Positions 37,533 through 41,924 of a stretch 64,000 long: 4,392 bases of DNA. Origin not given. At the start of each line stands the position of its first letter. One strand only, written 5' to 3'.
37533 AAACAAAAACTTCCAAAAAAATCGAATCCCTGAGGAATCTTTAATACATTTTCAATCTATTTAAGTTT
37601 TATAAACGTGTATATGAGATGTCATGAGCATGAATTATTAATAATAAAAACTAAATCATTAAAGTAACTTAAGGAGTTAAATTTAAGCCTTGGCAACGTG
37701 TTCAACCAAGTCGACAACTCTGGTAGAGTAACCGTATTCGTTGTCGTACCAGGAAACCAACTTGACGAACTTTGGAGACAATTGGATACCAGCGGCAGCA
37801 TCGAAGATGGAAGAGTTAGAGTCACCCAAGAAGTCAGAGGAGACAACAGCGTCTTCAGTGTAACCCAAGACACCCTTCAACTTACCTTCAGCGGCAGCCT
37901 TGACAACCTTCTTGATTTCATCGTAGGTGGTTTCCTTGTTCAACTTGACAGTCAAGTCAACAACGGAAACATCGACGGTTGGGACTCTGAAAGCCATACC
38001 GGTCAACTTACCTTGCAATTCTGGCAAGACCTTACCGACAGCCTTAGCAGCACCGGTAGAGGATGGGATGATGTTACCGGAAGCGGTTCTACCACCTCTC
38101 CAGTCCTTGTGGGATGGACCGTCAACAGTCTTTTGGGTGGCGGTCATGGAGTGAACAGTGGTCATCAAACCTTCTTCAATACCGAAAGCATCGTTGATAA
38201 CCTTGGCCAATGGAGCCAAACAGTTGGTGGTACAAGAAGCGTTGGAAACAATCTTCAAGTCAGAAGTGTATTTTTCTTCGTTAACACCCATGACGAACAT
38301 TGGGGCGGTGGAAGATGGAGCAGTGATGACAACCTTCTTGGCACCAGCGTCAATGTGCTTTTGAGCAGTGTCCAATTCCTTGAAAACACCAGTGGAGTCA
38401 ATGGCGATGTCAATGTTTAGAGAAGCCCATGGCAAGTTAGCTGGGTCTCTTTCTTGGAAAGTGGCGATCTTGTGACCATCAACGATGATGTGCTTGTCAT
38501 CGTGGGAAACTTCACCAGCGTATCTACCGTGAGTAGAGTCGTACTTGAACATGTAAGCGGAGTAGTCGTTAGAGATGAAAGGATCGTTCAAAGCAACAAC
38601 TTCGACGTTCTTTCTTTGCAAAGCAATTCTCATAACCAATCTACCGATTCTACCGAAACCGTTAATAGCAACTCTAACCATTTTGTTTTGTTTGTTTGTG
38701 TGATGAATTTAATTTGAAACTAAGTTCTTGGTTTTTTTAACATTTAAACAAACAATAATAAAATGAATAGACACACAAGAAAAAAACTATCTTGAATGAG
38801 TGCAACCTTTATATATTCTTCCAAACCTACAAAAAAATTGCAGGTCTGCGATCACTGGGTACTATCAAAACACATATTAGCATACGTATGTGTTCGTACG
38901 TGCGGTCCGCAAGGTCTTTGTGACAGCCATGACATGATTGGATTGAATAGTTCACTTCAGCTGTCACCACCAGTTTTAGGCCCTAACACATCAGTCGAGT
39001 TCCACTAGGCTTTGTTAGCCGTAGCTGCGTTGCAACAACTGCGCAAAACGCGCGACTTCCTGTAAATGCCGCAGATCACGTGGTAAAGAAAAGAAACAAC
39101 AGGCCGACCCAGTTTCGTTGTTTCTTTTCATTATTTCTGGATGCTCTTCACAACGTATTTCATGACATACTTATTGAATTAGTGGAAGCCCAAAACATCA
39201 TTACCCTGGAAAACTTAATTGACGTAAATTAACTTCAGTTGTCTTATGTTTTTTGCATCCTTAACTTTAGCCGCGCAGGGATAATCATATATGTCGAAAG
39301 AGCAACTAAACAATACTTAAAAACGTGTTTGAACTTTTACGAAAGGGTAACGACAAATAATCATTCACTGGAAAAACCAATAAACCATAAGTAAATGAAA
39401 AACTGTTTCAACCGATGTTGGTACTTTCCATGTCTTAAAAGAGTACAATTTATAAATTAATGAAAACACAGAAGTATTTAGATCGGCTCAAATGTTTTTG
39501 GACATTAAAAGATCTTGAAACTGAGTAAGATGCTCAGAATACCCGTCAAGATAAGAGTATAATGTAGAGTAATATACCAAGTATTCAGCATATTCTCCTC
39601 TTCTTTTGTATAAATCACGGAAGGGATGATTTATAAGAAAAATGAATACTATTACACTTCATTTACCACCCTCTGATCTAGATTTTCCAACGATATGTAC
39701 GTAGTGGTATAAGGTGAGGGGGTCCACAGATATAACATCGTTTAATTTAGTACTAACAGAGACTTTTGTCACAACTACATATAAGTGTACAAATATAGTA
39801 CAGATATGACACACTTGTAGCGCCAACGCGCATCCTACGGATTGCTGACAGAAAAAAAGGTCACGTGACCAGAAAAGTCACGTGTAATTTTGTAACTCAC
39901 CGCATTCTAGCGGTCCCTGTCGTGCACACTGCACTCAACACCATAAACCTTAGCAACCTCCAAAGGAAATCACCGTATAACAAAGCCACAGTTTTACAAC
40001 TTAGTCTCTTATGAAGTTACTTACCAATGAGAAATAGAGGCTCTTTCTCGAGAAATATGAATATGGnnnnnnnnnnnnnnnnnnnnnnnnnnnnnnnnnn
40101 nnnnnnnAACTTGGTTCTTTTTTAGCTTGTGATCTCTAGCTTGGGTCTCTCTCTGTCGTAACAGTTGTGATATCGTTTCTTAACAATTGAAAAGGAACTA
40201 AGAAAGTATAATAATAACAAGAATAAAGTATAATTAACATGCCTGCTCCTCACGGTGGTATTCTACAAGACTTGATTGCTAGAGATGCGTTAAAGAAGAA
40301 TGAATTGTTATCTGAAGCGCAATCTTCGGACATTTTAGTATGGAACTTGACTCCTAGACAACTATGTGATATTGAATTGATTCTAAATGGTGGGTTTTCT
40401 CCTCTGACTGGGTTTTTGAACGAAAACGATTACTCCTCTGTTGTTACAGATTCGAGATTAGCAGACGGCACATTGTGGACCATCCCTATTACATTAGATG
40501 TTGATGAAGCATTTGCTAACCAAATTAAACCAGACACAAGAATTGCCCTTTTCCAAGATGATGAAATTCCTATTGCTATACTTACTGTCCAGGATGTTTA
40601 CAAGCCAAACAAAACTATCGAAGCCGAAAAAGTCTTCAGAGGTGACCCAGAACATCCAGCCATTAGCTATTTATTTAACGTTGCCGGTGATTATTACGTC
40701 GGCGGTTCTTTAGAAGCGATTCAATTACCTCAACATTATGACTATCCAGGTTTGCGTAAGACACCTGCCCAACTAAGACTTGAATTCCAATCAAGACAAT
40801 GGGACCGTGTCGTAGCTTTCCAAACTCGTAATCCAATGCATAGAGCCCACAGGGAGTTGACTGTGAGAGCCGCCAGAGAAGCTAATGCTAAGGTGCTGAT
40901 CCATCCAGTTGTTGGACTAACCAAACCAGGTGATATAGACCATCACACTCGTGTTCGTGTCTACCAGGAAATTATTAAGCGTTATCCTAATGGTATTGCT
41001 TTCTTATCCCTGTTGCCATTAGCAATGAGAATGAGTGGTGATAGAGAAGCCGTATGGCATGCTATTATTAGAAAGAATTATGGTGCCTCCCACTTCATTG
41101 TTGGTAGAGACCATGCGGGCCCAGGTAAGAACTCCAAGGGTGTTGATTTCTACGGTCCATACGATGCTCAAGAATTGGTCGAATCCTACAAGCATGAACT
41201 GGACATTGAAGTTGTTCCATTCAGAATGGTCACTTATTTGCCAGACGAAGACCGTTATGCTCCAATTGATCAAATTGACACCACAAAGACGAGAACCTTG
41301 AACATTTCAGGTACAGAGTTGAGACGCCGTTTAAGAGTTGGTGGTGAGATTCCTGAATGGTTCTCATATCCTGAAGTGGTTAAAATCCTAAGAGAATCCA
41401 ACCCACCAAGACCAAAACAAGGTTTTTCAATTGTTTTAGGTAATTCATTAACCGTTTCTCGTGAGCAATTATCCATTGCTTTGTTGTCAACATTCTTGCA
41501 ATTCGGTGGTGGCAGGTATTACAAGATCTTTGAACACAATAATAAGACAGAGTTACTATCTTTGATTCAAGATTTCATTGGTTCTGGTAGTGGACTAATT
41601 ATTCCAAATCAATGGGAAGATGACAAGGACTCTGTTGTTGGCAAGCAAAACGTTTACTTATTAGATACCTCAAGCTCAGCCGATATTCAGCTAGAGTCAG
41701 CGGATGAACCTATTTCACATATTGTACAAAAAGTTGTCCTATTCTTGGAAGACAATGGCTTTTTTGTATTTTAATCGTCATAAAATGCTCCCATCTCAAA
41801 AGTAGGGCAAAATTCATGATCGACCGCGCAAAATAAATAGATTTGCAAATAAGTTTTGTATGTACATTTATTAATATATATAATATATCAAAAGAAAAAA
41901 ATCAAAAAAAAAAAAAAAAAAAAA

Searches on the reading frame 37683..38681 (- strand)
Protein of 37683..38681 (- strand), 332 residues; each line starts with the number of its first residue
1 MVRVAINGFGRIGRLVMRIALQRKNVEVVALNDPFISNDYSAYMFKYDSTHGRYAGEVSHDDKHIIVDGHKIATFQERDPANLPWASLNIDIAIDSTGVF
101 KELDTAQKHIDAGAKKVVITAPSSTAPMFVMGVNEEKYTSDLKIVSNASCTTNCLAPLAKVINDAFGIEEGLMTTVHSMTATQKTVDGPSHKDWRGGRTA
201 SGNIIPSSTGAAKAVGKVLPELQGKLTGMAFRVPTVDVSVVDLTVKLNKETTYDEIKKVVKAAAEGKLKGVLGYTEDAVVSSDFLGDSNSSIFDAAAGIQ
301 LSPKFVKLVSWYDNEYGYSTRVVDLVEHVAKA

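Call 51: search_protein_families(library=pfam, proteins=[window:37683-38681:-])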
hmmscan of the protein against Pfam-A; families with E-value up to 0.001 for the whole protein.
window:37683-38681:- (332 aa): 2 families
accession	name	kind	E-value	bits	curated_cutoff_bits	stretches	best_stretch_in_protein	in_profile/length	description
PF02800.25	Gp_dh_C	-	3.6e-72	241.6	24.4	1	155-312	1-158/158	Glyceraldehyde 3-phosphate dehydrogenase, C-terminal domain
PF00044.30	Gp_dh_N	-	9.1e-40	135.5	31.7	1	2-102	1-100/101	Glyceraldehyde 3-phosphate dehydrogenase, NAD binding domain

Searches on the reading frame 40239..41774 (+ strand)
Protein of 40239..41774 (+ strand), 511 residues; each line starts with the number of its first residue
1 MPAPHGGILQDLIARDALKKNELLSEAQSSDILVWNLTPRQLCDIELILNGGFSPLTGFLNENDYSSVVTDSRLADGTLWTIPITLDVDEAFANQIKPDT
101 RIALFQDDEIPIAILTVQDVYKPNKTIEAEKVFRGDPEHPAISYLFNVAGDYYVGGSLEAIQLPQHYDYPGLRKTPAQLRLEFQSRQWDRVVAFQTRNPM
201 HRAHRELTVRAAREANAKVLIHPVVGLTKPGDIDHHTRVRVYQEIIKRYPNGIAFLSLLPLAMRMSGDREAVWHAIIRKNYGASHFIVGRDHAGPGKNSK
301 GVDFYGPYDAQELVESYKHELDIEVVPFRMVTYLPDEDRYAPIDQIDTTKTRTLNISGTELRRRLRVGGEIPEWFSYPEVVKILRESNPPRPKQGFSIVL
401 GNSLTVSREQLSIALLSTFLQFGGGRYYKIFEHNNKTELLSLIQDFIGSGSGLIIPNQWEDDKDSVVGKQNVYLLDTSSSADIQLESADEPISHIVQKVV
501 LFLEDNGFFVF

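Call 51: search_protein_families(library=pfam, proteins=[window:40239-41774:+])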
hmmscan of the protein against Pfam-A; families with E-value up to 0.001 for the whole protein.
window:40239-41774:+ (511 aa): 2 families
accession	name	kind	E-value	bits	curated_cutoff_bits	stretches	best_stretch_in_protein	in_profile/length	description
PF01747.23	ATP-sulfurylase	-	1.2e-86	290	24.3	1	172-386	3-211/212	ATP-sulfurylase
PF14306.12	PUA_2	-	2.4e-49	167.4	27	1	3-162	2-158/159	PUA-like domain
